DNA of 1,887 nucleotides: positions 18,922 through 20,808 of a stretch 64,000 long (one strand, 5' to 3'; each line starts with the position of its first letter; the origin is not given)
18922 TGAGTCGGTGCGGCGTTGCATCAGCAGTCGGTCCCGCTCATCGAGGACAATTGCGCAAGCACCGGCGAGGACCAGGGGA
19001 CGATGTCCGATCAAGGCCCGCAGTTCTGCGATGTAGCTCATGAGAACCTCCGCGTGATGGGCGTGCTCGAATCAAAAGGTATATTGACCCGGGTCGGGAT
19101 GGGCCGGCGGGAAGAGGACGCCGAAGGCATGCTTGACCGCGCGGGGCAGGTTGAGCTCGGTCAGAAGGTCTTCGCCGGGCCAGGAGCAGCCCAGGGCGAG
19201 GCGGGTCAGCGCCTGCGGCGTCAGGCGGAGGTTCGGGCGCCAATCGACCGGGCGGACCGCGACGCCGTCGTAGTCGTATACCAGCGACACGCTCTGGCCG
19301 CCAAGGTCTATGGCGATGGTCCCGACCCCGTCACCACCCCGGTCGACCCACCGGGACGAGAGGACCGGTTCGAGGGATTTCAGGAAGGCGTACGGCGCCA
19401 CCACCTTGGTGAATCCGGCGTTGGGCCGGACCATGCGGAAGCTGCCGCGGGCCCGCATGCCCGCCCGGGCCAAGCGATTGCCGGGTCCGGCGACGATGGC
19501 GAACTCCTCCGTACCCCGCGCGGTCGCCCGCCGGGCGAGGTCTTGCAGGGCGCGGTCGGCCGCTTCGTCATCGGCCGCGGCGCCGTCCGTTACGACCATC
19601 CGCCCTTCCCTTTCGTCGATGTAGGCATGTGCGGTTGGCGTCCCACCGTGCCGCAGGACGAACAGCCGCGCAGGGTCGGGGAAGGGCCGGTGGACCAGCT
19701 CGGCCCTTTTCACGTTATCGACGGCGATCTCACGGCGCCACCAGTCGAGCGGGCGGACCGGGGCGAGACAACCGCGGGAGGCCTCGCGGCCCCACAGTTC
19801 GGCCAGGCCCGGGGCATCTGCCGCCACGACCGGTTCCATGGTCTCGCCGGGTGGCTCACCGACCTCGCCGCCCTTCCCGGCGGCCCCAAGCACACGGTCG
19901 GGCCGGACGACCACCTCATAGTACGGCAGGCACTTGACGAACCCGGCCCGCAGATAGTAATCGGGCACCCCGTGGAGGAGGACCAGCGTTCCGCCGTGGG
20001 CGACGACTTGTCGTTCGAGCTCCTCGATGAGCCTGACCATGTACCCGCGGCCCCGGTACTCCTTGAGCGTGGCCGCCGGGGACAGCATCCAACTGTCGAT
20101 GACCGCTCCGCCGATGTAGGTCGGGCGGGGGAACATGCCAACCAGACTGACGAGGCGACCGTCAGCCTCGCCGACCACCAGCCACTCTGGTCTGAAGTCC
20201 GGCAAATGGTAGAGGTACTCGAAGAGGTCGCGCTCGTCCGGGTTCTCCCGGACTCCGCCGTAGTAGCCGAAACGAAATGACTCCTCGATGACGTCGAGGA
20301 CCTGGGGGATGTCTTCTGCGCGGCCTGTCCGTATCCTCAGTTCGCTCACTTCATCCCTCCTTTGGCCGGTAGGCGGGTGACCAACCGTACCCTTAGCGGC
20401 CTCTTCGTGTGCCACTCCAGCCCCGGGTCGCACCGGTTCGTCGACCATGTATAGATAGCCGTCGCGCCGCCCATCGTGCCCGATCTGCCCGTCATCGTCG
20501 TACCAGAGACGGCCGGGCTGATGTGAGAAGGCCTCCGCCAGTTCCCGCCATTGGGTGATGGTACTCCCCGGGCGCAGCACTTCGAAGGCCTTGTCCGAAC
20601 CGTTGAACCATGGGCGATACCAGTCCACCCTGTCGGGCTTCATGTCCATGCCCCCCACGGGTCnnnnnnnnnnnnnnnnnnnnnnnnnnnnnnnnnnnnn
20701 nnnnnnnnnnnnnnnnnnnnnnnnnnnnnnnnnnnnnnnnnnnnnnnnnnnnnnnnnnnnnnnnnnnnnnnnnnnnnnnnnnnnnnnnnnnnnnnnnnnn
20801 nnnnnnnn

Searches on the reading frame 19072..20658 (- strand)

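Call 51: search_protein_families(library=pfam, proteins=[window:19072-20658:-], max_evalue=0.001)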
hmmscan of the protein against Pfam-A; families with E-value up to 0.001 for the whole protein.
window:19072-20658:- (528 aa): 2 families
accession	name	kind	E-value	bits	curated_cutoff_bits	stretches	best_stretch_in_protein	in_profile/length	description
PF13527.13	Acetyltransf_9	-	5.4e-14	52.7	25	1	108-240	1-124/127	Acetyltransferase (GNAT) domain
PF00583.31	Acetyltransf_1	-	7.2e-06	26.7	20.7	1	142-232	21-102/116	Acetyltransferase (GNAT) family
